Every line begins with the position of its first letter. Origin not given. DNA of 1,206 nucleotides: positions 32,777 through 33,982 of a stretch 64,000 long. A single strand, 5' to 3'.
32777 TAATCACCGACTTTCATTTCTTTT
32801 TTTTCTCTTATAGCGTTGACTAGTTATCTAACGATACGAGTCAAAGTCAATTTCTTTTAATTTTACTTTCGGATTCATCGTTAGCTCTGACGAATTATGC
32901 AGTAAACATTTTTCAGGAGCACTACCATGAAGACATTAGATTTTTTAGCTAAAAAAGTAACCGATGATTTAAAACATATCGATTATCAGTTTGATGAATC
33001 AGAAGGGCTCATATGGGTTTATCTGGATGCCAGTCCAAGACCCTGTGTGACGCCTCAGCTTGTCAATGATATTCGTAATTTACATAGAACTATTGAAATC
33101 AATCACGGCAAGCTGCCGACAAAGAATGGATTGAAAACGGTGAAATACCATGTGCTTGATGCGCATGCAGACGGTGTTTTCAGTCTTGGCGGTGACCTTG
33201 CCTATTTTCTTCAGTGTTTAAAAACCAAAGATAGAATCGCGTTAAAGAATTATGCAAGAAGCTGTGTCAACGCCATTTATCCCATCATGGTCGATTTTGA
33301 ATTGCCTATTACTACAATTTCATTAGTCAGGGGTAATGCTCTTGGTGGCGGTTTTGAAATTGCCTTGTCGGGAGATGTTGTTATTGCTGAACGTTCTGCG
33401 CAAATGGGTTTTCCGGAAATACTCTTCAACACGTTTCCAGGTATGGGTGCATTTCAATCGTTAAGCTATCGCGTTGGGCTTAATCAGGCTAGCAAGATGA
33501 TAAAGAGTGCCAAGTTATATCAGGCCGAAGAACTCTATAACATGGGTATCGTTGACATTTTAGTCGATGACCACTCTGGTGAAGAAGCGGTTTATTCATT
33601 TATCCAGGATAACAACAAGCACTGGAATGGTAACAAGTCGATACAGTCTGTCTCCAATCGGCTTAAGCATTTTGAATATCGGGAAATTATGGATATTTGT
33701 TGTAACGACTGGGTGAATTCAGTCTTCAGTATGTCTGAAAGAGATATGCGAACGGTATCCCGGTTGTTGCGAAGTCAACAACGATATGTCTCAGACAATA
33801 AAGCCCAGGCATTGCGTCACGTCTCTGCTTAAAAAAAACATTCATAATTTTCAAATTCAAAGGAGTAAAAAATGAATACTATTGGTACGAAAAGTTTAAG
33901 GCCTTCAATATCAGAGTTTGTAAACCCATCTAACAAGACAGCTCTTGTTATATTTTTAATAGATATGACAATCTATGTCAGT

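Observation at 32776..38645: Rpf/DSF-type cell-cell signalling cluster with a non-canonical gene set (rpfF - desaturase | rpfC - rpfG)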

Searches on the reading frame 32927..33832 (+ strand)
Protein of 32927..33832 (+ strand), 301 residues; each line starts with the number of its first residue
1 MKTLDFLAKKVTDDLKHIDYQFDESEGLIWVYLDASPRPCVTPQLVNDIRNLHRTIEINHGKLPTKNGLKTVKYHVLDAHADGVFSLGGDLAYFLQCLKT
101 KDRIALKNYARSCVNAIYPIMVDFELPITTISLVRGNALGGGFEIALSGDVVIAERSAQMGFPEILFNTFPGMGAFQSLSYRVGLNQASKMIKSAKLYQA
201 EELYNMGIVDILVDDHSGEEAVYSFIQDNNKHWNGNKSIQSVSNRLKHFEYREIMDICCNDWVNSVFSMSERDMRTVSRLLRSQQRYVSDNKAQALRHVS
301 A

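Call 3: search_protein_families(library=pfam, proteins=[window:32927-33832:+], max_evalue=0.01)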
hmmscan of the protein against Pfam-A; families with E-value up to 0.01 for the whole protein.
window:32927-33832:+ (301 aa): 2 families
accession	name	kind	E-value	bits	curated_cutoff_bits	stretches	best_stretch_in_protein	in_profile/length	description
PF00378.25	ECH_1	-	1.6e-22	80.5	27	1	70-217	39-178/251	Enoyl-CoA hydratase/isomerase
PF16113.10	ECH_2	-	6e-11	42.8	27.2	1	70-296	34-257/335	Enoyl-CoA hydratase/isomerase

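Call 4: search_protein_families(library=ncbifam, proteins=[window:32927-33832:+], max_evalue=0.01)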
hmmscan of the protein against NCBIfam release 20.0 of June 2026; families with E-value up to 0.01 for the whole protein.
window:32927-33832:+ (301 aa): 70 families (the best 25 are shown)
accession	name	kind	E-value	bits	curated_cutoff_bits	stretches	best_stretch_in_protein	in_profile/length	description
NF006452.0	PRK08788.1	equivalog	1.3e-90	303.4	177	1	12-293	14-289/291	crotonase/enoyl-CoA hydratase family protein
NF053515.1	SgnlFctrSynRpfF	equivalog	3.5e-54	183.9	550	1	36-288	39-284/288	diffusible signal factor synthase RpfF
NF008727.0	PRK11730.1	equivalog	2.1e-20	72.6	870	1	81-238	60-216/717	fatty acid oxidation complex subunit alpha FadB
TIGR02437.1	FadB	equivalog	1.3e-18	66.7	933.55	1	76-228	56-203/714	fatty acid oxidation complex subunit alpha FadB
NF006566.0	PRK09076.1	subfamily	2.2e-17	63.5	286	1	70-224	47-194/260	enoyl-CoA hydratase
NF051848.1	EnCoAHydtEchA19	equivalog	3.6e-17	62.8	400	1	72-218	45-186/258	enoyl-CoA hydratase EchA19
NF006007.0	PRK08138.1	subfamily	5.6e-17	62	355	1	80-218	60-189/261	enoyl-CoA hydratase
NF004796.0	PRK06144.1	subfamily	1.3e-16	60.8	272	1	70-223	51-199/262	enoyl-CoA hydratase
NF004475.0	PRK05809.1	subfamily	1.3e-16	60.8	394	1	122-217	94-187/260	short-chain-enoyl-CoA hydratase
NF005803.0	PRK07658.1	equivalog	3.1e-16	59.5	313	1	82-217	54-184/257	enoyl-CoA hydratase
NF042430.2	EnCoAhydt_DpgD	equivalog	5.3e-16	58.8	400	1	72-228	42-196/258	enoyl-CoA-hydratase DpgD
NF005802.0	PRK07657.1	equivalog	6.4e-16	58.7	363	1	100-222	68-192/260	enoyl-CoA hydratase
NF005804.0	PRK07659.1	equivalog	1.2e-15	57.7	311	1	84-220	61-191/260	enoyl-CoA hydratase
NF004517.0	PRK05862.1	equivalog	1.5e-15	57.4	396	1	130-214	97-181/257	enoyl-CoA hydratase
NF007239.0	PRK09674.1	equivalog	3e-15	56.4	371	1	99-216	71-184/257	2,3-dehydroadipyl-CoA hydratase PaaF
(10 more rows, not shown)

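Call 5: search_solved_structures(query=window:32927-33832:+, max_evalue=0.00001, show_alignments=2)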
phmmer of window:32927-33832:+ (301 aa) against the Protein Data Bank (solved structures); distinct sequences matched with E-value up to 0.00001: 76 (the best 60 are shown).
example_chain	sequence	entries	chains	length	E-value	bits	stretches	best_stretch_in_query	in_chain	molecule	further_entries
3m6m_A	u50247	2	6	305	5.3e-44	154.1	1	29-286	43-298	RpfF protein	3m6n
6dgn_A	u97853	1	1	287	8.9e-43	150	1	15-290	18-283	RpfF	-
5fus_A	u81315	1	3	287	1.6e-42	149.2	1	15-290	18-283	Putative enoyl CoA hydratase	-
7zq7_A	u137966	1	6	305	3.6e-42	148.1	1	28-288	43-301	Crotonase/enoyl-CoA hydratase family protein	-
28bq_A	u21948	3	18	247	8e-15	58.3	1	71-223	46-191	Enoyl-CoA hydratase/isomerase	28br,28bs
9ula_A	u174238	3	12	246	8e-15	58.3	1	71-222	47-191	Enoyl-CoA hydratase/isomerase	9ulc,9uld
7eum_C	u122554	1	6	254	8.1e-15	58.3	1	71-223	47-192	Enoyl-CoA hydratase/isomerase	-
1hzd_A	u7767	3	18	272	3e-14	56.4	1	71-224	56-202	AU-BINDING PROTEIN/ENOYL-COA HYDRATASE | Methylglutaconyl-CoA hydratase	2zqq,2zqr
1wdk_A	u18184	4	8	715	4.2e-13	52.7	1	79-214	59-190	Fatty oxidation complex alpha subunit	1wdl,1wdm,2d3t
5wyb_B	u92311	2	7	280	6.7e-13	52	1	82-217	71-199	Probable enoyl-CoA hydratase/isomerase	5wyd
2pbp_A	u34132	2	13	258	1.2e-12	51.2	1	130-214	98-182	Enoyl-CoA hydratase subunit I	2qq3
5z7r_A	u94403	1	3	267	1.5e-12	50.8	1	124-214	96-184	Short-chain-enoyl-CoA hydratase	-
3kqf_A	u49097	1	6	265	1.7e-12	50.7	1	91-223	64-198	Enoyl-CoA hydratase/isomerase family protein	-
2wtb_A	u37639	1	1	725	1.9e-12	50.5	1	79-214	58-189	FATTY ACID MULTIFUNCTIONAL PROTEIN (ATMFP2)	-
9qwv_A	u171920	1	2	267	2e-12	50.4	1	130-213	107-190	Enoyl-CoA hydratase, mitochondrial, putative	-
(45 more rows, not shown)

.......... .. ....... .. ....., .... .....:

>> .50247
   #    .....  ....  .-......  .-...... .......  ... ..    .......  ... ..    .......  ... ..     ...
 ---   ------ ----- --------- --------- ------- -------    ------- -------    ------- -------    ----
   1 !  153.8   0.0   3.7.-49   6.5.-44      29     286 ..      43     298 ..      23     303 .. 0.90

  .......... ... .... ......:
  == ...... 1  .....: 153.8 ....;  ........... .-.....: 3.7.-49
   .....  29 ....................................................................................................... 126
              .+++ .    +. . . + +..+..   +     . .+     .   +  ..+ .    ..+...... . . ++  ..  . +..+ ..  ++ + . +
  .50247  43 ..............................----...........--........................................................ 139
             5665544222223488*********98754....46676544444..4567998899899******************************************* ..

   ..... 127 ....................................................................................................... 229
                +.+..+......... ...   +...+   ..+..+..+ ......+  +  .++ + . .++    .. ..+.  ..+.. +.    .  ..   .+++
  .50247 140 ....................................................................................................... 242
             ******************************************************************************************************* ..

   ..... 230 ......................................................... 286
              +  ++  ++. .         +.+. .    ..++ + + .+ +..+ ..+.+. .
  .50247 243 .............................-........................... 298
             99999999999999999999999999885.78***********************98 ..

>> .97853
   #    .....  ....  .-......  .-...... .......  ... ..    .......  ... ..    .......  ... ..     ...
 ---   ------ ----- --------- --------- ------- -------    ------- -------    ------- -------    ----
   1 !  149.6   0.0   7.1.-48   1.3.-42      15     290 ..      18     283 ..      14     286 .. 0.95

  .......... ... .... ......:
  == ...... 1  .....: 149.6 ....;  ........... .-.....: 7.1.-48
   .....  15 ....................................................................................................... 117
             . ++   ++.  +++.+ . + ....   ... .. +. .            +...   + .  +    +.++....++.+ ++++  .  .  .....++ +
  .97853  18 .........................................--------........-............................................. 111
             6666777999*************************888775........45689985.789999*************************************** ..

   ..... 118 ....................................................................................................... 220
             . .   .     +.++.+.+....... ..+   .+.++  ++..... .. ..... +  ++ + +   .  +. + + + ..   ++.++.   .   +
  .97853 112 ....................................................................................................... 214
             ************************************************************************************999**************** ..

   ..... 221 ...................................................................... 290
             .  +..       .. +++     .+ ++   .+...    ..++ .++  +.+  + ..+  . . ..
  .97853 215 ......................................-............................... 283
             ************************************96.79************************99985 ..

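Call 6: find_homologous_proteins(query=window:32927-33832:+, max_evalue=1e-10)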
Query window:32927-33832:+ (301 aa): 3272 proteins with E <= 1e-10 among 3733 candidates; the best 120 are listed.
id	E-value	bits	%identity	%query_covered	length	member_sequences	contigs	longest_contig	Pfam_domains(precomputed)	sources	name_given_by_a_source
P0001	1.4e-200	683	100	100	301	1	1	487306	PF00378.26,PF16113.11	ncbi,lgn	-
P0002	5.1e-152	523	75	97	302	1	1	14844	PF00378.26,PF16113.11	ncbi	-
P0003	3.2e-146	504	71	97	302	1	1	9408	PF00378.26,PF16113.11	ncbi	-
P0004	7.2e-143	493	70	98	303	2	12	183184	PF00378.26,PF16113.11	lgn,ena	-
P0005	1.7e-138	479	68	95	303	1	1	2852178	PF00378.26,PF16113.11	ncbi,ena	-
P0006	5.0e-137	474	67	100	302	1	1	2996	PF00378.26,PF16113.11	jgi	-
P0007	1.5e-135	469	67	97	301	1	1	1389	PF00378.26,PF16113.11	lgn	-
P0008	3.8e-134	465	67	96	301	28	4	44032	PF00378.26,PF16113.11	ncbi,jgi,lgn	ncbi:MAG: DSF synthase [Gammaproteobacteria bacterium]|jgi:DSF synthase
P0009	1.3e-133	463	66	100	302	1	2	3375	PF00378.26,PF16113.11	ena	-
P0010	1.8e-133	463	66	95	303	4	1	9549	PF00378.26,PF16113.11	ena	-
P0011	9.0e-132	457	66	95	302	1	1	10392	PF00378.26,PF16113.11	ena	-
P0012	1.4e-131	456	64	98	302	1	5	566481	PF00378.26,PF16113.11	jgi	jgi:DSF synthase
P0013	7.9e-131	454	65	97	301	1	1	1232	PF00378.26,PF16113.11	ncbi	-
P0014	3.5e-130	452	64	100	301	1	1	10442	PF00378.26,PF16113.11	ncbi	-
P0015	2.8e-129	449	65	95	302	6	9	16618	PF00378.26,PF16113.11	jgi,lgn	jgi:DSF synthase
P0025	9.6e-126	437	61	100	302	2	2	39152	PF00378.26,PF16113.11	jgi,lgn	jgi:DSF synthase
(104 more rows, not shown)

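Call 7: find_encoding_contigs(protein=P0001, flank=10000, max_places=3)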
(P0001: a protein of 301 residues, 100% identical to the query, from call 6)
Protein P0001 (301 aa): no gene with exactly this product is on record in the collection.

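Call 8: find_encoding_contigs(protein=P0005, flank=10000, max_places=3)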
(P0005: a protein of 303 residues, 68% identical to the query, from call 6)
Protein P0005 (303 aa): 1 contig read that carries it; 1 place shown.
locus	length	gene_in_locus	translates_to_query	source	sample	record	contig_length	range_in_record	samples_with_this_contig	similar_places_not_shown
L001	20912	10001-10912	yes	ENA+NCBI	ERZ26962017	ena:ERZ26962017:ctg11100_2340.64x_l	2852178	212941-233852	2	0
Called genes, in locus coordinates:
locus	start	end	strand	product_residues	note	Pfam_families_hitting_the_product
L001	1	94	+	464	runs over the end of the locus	PF00083:Sugar_tr, PF07690:MFS_1, PF12832:MFS_1_like, PF07690:MFS_1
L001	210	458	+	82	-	-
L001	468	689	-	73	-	PF05166:YcgL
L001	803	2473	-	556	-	PF01268:FTHFS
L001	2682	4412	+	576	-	PF00654:Voltage_CLC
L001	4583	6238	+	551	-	PF06418:CTP_synth_N, PF00117:GATase, PF07722:Peptidase_C26 (weak)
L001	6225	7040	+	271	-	PF00793:DAHP_synth_1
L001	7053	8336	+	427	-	PF03952:Enolase_N, PF00113:Enolase_C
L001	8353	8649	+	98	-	PF04977:DivIC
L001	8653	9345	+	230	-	PF01128:IspD, PF12804:NTP_transf_3 (weak)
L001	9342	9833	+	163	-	PF02542:YgbB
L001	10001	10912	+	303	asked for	PF00378:ECH_1, PF16113:ECH_2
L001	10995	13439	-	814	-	PF00512:HisKA, PF02518:HATPase_c, PF00072:Response_reg, PF01627:Hpt (weak)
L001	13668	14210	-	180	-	PF01713:Smr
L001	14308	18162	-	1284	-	PF18076:FGAR-AT_N, PF18072:FGAR-AT_linker, PF00586:AIRS (faint), PF02769:AIRS_C, PF22689:FGAR-AT_PurM_N-like, PF02769:AIRS_C, PF13507:GATase_5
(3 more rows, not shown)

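Call 10: find_related_loci(query=A1, collection=genome_contigs, flank=10000)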
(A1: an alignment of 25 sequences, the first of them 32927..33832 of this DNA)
Query A1 (301 aa) in genome_contigs; peptide patterns used: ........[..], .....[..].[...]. (x = any residue, [..] = any of these).
600 stretches matched a pattern (row limit reached: there are more); 549 encode a relative of the query (tblastn E <= 1e-3); the best 80 are kept; 80 distinct loci.
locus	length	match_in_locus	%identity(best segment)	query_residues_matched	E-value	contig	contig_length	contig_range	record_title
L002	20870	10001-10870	67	1-290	2e-141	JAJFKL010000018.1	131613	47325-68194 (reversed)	MAG: Gammaproteobacteria bacterium isolate OFTM147 OFTM147_17, whole genome shotgun sequence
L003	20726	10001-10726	69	1-242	2e-118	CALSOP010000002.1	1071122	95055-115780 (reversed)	MAG: uncultured Gammaproteobacteria bacterium isolate B_MB66 genome assembly, contig: contig_18447_B_MB66, whole genome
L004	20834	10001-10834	44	8-286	5e-83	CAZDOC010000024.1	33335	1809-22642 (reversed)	MAG TPA_asm: uncultured Gammaproteobacteria bacterium isolate SRP216583_co2_167 genome assembly, contig: NODE_718_length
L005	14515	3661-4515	41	1-286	1e-82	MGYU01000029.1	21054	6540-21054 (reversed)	MAG: Gammaproteobacteria bacterium RIFCSPLOWO2_12_47_11 rifcsplowo2_12_sub10_scaffold_199, whole genome shotgun sequence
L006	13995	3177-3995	43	15-288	3e-80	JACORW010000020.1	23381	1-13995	MAG: Gammaproteobacteria bacterium isolate NC_groundwater_2_Ag_B-0.1um_63_49 B2_S2_coassemblyk141_387054, whole genome s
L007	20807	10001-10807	42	17-286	4e-75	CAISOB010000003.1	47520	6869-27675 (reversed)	MAG: uncultured beta proteobacterium isolate MJ-time_bin-6899 genome assembly, contig: bin-6899:003/121, whole genome sh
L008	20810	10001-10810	40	16-286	2e-71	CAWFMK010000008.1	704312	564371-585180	MAG: uncultured beta proteobacterium isolate MFD06526.bin.2.113 genome assembly, contig: contig_8404, whole genome shotg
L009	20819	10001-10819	39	21-294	2e-70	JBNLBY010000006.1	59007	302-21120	MAG: Sideroxydans sp. isolate C2.bin.17.strict NODE_6_length_59007_cov_3.482097, whole genome shotgun sequence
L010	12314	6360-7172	41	15-286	3e-70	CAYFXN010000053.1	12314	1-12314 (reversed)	MAG TPA_asm: uncultured bacterium isolate ERP108616_co2_418 genome assembly, contig: NODE_9071_length_12314_cov_5.621666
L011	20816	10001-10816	40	12-286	3e-69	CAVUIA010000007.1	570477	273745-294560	MAG: uncultured bacterium isolate MFD04716.bin.1.102 genome assembly, contig: contig_46894, whole genome shotgun sequenc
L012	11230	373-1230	39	1-288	7e-69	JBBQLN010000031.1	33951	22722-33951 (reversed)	MAG: Burkholderiales bacterium isolate Co_metawrap_492 Cmw_492_k141_26296789_length_33951_cov_16.0548, whole genome shot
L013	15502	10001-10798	42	21-286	5e-69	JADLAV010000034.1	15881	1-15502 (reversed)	MAG: Burkholderiales bacterium isolate SJ14 c_000000599604, whole genome shotgun sequence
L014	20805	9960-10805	40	1-286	8e-69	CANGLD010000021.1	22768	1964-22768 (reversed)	MAG: Oxalobacteraceae bacterium isolate Jr-28jun17-209 genome assembly, contig: Jr-28jun17-C3180, whole genome shotgun s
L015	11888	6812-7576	42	29-284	4e-68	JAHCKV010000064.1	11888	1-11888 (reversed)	MAG: Burkholderiales bacterium isolate TGS_PRO37 PRO37_64, whole genome shotgun sequence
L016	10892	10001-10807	40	13-289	1e-67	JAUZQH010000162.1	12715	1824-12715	MAG: Mariprofundus sp. isolate GS19_ROV18_BS07-AMOR20_M1280 AMOR20_M1280_contig162, whole genome shotgun sequence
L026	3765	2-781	42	27-286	2e-66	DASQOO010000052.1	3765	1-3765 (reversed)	MAG TPA_asm: Steroidobacteraceae bacterium isolate SMAG_U10805 k141_1479361, whole genome shotgun sequence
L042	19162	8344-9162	37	15-289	2e-63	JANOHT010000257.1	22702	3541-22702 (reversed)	MAG: Methylotenera sp. isolate SOY_63_metabat_442 SOY_63_k141_1565124, whole genome shotgun sequence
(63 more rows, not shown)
